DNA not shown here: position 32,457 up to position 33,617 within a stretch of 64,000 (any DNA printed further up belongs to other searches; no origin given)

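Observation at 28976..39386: Seven-gene minus-strand locus pairing a TBDR with three secreted hydrolases, a DASS symporter and GGT: candidate uptake/processing system for a gamma-glutamyl or amide-linked substrate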

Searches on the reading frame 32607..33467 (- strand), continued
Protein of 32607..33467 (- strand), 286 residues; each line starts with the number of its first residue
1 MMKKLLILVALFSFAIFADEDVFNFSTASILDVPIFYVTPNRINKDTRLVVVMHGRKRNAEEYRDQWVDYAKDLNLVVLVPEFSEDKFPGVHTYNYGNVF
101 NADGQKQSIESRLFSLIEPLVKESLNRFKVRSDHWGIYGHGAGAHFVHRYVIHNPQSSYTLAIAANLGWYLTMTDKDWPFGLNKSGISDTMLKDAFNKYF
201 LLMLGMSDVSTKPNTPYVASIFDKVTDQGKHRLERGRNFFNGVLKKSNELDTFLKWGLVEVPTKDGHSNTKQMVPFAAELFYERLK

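Call 70: search_protein_families(library=pfam, proteins=[P0123, P0127, P0128, P0156, P0160, P0163, P0166, P0188, P0196, P0130], max_evalue=0.0001)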
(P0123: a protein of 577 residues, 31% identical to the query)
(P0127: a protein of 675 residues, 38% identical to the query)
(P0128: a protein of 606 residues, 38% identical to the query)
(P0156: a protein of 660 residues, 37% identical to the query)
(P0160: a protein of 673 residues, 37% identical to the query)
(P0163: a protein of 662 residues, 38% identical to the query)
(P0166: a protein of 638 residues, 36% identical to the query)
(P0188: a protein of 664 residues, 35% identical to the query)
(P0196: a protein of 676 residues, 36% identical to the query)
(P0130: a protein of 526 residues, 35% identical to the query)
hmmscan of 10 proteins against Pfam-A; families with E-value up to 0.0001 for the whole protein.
P0123 (577 aa): 2 families
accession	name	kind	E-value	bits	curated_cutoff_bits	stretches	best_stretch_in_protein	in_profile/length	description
PF00756.26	Esterase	-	2.1e-08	34.7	22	1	56-178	6-137/251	Putative esterase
PF07224.18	Chlorophyllase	-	2.3e-06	27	26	0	34-173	7-133/301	Chlorophyllase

P0127 (675 aa): 1 family
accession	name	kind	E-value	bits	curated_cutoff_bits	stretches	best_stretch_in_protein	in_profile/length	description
PF09587.15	PGA_cap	-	7.3e-54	183.4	27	1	325-582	2-254/255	Bacterial capsule synthesis protein PGA_cap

P0128 (606 aa): 1 family
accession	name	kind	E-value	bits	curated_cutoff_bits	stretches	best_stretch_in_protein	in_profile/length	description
PF03372.29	Exo_endo_phos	-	3.5e-19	69.8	24.5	1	313-595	1-225/225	Endonuclease/Exonuclease/phosphatase family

P0156 (660 aa): 1 family
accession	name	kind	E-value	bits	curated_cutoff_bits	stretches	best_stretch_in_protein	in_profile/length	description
PF09587.15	PGA_cap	-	8.8e-51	173.3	27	1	310-567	2-254/255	Bacterial capsule synthesis protein PGA_cap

P0160 (673 aa): 2 families
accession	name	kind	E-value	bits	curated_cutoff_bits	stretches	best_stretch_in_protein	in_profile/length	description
PF00246.29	Peptidase_M14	-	6.5e-13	49.4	21.6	1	166-366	17-263/286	Zinc carboxypeptidase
PF24827.1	AstE_AspA_cat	-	4.9e-05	23.4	25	1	193-379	4-180/192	Succinylglutamate desuccinylase/Aspartoacylase catalytic domain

P0163 (662 aa): 2 families
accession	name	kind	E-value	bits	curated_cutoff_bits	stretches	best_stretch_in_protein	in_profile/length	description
PF00246.29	Peptidase_M14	-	5.6e-21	75.8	21.6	1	436-637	16-265/286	Zinc carboxypeptidase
PF24827.1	AstE_AspA_cat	-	1.9e-09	37.8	25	1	463-636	3-170/192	Succinylglutamate desuccinylase/Aspartoacylase catalytic domain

P0166 (638 aa): 1 family
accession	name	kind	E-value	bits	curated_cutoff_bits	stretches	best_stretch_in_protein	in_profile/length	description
PF00561.26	Abhydrolase_1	-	8.8e-05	22.7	25.8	0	404-532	1-106/245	alpha/beta hydrolase fold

P0188 (664 aa): 1 family
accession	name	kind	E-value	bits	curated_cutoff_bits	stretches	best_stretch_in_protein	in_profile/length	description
PF00144.29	Beta-lactamase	-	1.2e-62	212.4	27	1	319-644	1-313/329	Beta-lactamase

P0196 (676 aa): 1 family
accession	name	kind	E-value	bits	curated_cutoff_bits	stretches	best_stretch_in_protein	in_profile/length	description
PF09587.15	PGA_cap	-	4.5e-59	200.4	27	1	35-292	1-254/255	Bacterial capsule synthesis protein PGA_cap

P0130 (526 aa): 0 families

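Call 86: predict_structure(alignment_id=A1)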
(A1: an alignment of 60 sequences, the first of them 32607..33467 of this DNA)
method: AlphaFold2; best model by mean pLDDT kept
length: 286 residues; sequences in the alignment: 60
mean_pLDDT: 93.4   pTM: 0.90
mean pLDDT of the five models: 93.4, 92.6, 92.5, 92.3, 91.6
residues with pLDDT >= 90: 252; 70-90: 15; 50-70: 18; < 50: 1
segments of 3 or more residues with pLDDT < 50: none
pLDDT, mean of each block of 10 residues (from residue 1): 57 56 92 96 97 96 97 98 95 96 94 96 98 97 98 98 97 97 97 98 97 92 96 98 99 98 90 95 94
secondary structure, 60 per line:
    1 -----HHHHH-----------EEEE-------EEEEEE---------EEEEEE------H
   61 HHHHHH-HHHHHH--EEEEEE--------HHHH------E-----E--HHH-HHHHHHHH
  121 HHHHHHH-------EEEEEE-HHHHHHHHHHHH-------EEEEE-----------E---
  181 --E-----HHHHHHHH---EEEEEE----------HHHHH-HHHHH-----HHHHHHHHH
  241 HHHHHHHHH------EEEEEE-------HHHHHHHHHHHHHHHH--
elements in order: H6-10 E22-25 E33-38 E48-53 H60-66 H68-73 E76-81 H90-93 H113-127 E135-140 H142-153 E161-165 H189-196 E200-205 H216-220 H222-226 H232-249 E256-261 H269-284

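Call 88: fold_search(model_id=the predicted structure, library=pdb)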
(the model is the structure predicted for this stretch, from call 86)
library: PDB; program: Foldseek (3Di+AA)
matches with E <= 10: 1732; with E <= 0.001: 821
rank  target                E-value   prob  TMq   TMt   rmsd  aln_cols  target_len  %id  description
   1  6ve6_C                1.2e-25  1.00  0.83  0.90   2.0       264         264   34  A structural characterization of poly(aspartic acid) hydrolase-1 from Sphingomonas sp. KT-1. (released 2020-12-09)
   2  6ve6_A                1.3e-24  1.00  0.83  0.89   2.0       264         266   34  A structural characterization of poly(aspartic acid) hydrolase-1 from Sphingomonas sp. KT-1. (released 2020-12-09)
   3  3d0k_B                1.7e-23  1.00  0.78  0.76   2.5       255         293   27  Crystal structure of the LpqC, poly(3-hydroxybutyrate) depolymerase from Bordetella parapertussis (released 2008-07-01)
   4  9o7u                  5.2e-23  1.00  0.79  0.84   2.0       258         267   29  Structure Determination of Pedobacter sp. KP-2 PahZ1 (released 2026-03-11)
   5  3d0k_A                3.6e-22  1.00  0.82  0.81   2.4       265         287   26  Crystal structure of the LpqC, poly(3-hydroxybutyrate) depolymerase from Bordetella parapertussis (released 2008-07-01)
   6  6gun_A                2.9e-08  1.00  0.52  0.51   6.5       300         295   13  Siderophore hydrolase EstB from Aspergillus nidulans (released 2018-08-15)
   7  9bd4_A                6.4e-08  1.00  0.46  0.53   9.7       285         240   14  YjfP, Klebsiella pneumoniae serine hydrolase, unbound (released 2025-04-30)
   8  6gun_D                6.9e-08  1.00  0.51  0.49   6.6       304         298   12  Siderophore hydrolase EstB from Aspergillus nidulans (released 2018-08-15)
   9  3f67                  8.2e-08  1.00  0.54  0.62   7.2       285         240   12  Crystal Structure of Putative Dienelactone Hydrolase from Klebsiella pneumoniae subsp. pneumoniae MGH 78578 (released 2008-11-25)
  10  1dqz_A                8.7e-08  1.00  0.53  0.53   6.8       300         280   10  CRYSTAL STRUCTURE OF ANTIGEN 85C FROM MYCOBACTERIUM TUBERCULOSIS (released 2000-07-12)
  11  1ufo_A                9.3e-08  1.00  0.50  0.58   7.2       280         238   12  Crystal Structure of TT1662 from Thermus thermophilus (released 2003-12-03)
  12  6gun_C                9.3e-08  1.00  0.51  0.51   6.7       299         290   12  Siderophore hydrolase EstB from Aspergillus nidulans (released 2018-08-15)
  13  6gug_B                1.0e-07  1.00  0.55  0.56   6.3       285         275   11  Siderophore hydrolase EstB mutant S148A from Aspergillus fumigatus (released 2018-08-15)
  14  9bd4_B                1.0e-07  1.00  0.48  0.56   8.2       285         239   12  YjfP, Klebsiella pneumoniae serine hydrolase, unbound (released 2025-04-30)
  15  7ozm                  1.0e-07  1.00  0.50  0.51   7.5       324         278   15  Crystal Structure of mtbMGL K74A (Closed Cap Conformation) (released 2021-09-15)
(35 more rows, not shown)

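Call 97: find_encoding_contigs(protein=P0069, flank=10000, max_places=1)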
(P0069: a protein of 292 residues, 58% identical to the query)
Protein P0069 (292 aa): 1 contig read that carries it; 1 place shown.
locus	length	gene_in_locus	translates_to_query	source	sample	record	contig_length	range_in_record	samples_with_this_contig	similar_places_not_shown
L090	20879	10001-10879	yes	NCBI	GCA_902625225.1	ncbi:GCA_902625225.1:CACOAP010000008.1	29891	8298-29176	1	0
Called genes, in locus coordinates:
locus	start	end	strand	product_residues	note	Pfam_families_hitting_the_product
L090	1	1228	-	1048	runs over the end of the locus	PF07715:Plug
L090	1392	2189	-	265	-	-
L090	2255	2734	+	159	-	PF08332:CaMKII_AD (weak), PF13474:SnoaL_3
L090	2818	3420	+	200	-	PF01786:AOX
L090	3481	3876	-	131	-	-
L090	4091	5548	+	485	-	-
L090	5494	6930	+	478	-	PF01546:Peptidase_M20, PF07687:M20_dimer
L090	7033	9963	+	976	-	PF07715:Plug, PF00593:TonB_dep_Rec_b-barrel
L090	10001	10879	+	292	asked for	-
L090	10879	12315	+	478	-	PF00939:Na_sulph_symp, PF03600:CitMHS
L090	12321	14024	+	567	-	PF01019:G_glu_transpept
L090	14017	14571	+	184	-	-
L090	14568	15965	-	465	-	PF00749:tRNA-synt_1c, PF19269:Anticodon_2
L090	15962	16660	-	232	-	PF00929:RNase_T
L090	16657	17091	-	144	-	PF00075:RNase_H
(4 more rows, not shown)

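Call 99: search_protein_families(library=ncbifam, proteins=[L081:3212-4057:+, L081:1225-2247:+, L081:2240-2965:-, L084:5951-6826:-], max_evalue=1e-10)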
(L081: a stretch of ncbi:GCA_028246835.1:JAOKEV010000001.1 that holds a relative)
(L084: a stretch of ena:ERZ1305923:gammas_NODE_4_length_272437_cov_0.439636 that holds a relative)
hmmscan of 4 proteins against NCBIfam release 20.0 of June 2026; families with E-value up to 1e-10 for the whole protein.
L081:3212-4057:+ (281 aa): 3 families
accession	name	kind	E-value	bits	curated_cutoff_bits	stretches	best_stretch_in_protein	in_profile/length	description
NF007104.0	PRK09553.1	equivalog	5.4e-56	189.8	313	1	7-279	9-277/282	taurine dioxygenase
NF045815.1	Neo-PentlctneFsynPtlD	equivalog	1.7e-26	93.2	550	1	97-273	103-283/301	neopentalenolactone/pentalenolactone F synthase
NF049937.1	CMthFAOxDecarbScoE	equivalog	1.8e-26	93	400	1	8-278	7-286/295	(3R)-3-[(carboxymethyl)amino]fatty acid oxygenase/decarboxylase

L081:1225-2247:+ (340 aa): 28 families (the best 25 are shown)
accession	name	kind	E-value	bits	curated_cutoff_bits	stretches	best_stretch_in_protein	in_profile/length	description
TIGR01139.1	cysK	equivalog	8.2e-96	320.8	350.95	1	8-322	3-298/298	cysteine synthase A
TIGR01136.1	cysKM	subfamily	2.2e-95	319.5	344.15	1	8-322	3-299/299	cysteine synthase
NF007989.0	PRK10717.1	equivalog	2.4e-79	266.8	387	1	2-324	4-320/334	cysteine synthase A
NF008735.0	PRK11761.1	equivalog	5.4e-66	222.8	413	1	3-205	3-205/296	cysteine synthase CysM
TIGR01138.1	cysM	equivalog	6.7e-66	222.8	394.2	1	6-206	2-202/290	cysteine synthase B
TIGR01137.1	cysta_beta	equivalog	9.3e-66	222.3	510.25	1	3-321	2-310/457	cystathionine beta-synthase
TIGR03945.1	PLP_SbnA_fam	equivalog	1.2e-53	182.1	349.95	1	7-198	2-197/304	2,3-diaminopropionate biosynthesis protein SbnA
NF053679.1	CysteaSynCapA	equivalog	7.2e-53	179.5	600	1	2-319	6-317/329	cysteate synthase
TIGR01127.1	ilvA_1Cterm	equivalog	4.3e-22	78.6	378.75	1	27-219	16-200/380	threonine ammonia-lyase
NF052478.1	CystDsulMYC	equivalog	2.1e-21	76.7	600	1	24-319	35-323/354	L-cysteine desulfhydrase Cds1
NF006390.0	PRK08639.1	equivalog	3.2e-20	72.5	421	1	8-217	21-227/418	threonine ammonia-lyase IlvA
NF005292.0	PRK06815.1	equivalog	7.9e-19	67.9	371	1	8-216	17-218/320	threonine/serine dehydratase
TIGR02079.1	THD1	equivalog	1.9e-18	66.4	440.55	1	10-215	14-217/410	threonine ammonia-lyase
NF006094.0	PRK08246.1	subfamily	5.3e-18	65.5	331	1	9-221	20-219/310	serine/threonine dehydratase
TIGR01124.1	ilvA_2Cterm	equivalog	1.4e-15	56.9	411.3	1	12-216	17-215/499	threonine ammonia-lyase, biosynthetic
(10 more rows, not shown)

L081:2240-2965:- (241 aa): 7 families
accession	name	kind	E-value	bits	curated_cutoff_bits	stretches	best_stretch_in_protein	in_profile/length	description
NF008349.0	PRK11132.1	equivalog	7.3e-74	248.3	397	1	3-240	7-244/273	serine O-acetyltransferase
TIGR01172.1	cysE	equivalog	7.8e-59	198.3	210.65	1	79-238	3-162/162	serine O-acetyltransferase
NF041874.1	EPS_EpsC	equivalog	1.2e-48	165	150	1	78-240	2-164/168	serine O-acetyltransferase EpsC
TIGR03532.1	DapD_Ac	equivalog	3.8e-15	56.1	231.75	1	136-241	109-212/231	2,3,4,5-tetrahydropyridine-2,6-dicarboxylate N-acetyltransferase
NF007564.0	PRK10191.1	equivalog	2e-14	53.4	196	1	133-237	53-156/162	colanic acid biosynthesis acetyltransferase WcaB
TIGR03570.1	NeuD_NnaD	subfamily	2.2e-14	53.6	160.8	1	138-238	112-202/202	NeuD/PglB/VioB family sugar acetyltransferase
TIGR04016.1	WcaB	equivalog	7.9e-14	51.5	194.65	1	132-237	36-140/146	colanic acid biosynthesis acetyltransferase WcaB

L084:5951-6826:- (291 aa): 27 families (the best 25 are shown)
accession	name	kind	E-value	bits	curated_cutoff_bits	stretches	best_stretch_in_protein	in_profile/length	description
NF008239.0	PRK11013.1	equivalog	2.5e-37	128.6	288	1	2-290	4-292/309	LysR family transcriptional regulator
NF040786.1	LysR_Sec_metab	equivalog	4.4e-35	121.1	250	1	5-290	4-296/298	selenium metabolism-associated LysR family transcriptional regulator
NF047520.1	trans_act_CidR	equivalog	3.3e-29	102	415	1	5-289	4-289/292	cidABC operon transcriptional activator CidR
NF053705.1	TransRegGltCGpos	equivalog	1.4e-24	86.9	350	1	4-288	3-289/300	glutamate biosynthesis transcriptional regulator GltC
NF007385.0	PRK09906.1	equivalog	1.1e-23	83.8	356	1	5-288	4-287/296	DNA-binding transcriptional regulator HcaR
NF045775.1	acetoin_reg_AlsR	exception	2e-23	83.3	430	1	5-260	4-260/290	acetoin biosynthesis transcriptional regulator AlsR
NF008416.0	PRK11242.1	equivalog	4.2e-23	82.1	277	1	4-288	3-287/300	transcriptional regulator CynR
NF040709.1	benzoate_BenM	exception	2.7e-20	72.9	600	1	4-253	3-254/299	benzoate utilization transcription regulator BenM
TIGR02424.1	TF_pcaQ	equivalog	6.1e-20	71.3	303.8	1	4-146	5-147/300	pca operon transcription factor PcaQ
NF008410.0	PRK11233.1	equivalog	1.8e-19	70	309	1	5-283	4-282/305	nitrogen assimilation transcriptional regulator NAC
NF007439.0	PRK09986.1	equivalog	2e-19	70.1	290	1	5-273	10-280/296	LysR family transcriptional regulator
NF040710.1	benzoate_CatM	exception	5.1e-19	68.7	580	1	4-249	3-250/293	cis,cis-muconate-binding transcription regulator CatM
NF058504.1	TransRegCcpCBac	equivalog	5.1e-18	65.5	400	1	8-247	7-239/287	transcriptional regulator CcpC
NF040889.1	trans_reg_YeiE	equivalog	1.7e-17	63.6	480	1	2-285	3-283/288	DNA-binding transcriptional regulator YeiE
NF007307.0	PRK09791.1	equivalog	1.5e-16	60.4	336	1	5-189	8-193/302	LysR family transcriptional regulator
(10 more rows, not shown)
